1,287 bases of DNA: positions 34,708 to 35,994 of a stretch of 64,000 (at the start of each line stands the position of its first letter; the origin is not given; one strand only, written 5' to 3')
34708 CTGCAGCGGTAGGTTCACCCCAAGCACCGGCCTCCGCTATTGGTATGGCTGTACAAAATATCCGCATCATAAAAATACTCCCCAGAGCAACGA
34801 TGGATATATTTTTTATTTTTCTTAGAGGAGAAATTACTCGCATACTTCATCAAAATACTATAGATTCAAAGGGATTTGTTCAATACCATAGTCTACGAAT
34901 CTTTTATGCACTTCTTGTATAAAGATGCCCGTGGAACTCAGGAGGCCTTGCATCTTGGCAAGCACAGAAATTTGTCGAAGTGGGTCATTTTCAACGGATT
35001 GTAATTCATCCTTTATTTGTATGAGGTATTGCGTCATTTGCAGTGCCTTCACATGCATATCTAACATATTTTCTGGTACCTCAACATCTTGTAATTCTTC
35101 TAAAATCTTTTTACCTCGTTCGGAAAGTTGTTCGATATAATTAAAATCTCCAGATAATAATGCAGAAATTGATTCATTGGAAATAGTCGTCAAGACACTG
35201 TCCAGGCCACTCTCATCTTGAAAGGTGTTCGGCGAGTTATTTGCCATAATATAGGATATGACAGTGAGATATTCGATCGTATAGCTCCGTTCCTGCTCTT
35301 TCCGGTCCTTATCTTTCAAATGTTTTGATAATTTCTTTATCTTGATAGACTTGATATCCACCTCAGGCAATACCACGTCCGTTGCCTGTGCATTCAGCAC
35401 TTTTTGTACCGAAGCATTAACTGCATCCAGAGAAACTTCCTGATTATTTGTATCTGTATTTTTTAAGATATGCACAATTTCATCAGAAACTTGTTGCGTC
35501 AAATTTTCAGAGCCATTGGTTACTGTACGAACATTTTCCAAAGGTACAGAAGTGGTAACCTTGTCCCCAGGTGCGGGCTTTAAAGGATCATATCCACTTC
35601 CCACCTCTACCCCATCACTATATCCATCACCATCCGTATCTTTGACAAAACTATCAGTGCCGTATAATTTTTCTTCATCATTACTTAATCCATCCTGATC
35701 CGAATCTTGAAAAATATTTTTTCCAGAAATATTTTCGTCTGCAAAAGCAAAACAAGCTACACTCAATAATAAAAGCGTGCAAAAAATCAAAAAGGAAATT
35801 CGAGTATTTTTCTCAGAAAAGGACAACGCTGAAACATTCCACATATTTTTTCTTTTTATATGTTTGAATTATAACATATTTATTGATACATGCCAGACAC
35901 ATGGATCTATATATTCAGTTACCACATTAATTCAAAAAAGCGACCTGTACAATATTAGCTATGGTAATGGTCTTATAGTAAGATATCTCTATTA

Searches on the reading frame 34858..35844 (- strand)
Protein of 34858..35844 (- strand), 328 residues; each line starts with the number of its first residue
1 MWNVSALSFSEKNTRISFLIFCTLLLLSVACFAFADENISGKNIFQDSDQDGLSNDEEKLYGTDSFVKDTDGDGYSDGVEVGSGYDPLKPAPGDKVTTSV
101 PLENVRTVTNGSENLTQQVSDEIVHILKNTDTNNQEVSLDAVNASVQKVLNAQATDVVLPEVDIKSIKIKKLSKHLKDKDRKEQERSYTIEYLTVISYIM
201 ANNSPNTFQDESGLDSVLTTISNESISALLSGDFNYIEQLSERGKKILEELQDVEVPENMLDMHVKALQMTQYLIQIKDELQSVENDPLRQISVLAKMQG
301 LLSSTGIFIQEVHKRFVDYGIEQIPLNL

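Call 7: search_protein_families(library=pfam, proteins=[window:34858-35844:-], max_evalue=0.01)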
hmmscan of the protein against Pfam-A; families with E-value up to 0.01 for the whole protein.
window:34858-35844:- (328 aa): 1 family
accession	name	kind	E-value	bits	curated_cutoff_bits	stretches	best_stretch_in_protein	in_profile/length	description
PF18884.5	TSP3_bac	-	1.2e-11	44.6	25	2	69-90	1-22/22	Bacterial TSP3 repeat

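Call 42: find_encoding_contigs(protein=window:34858-35844:-, flank=5000, max_places=5)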
Protein window:34858-35844:- (328 aa): 1 contig read that carries it; 1 place shown.
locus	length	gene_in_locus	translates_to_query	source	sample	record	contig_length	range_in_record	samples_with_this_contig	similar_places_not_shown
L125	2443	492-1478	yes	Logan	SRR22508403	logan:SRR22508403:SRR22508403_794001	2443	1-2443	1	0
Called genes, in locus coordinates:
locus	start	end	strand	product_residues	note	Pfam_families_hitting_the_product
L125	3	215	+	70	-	?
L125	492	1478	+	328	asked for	PF18884:TSP3_bac (weak)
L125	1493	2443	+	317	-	?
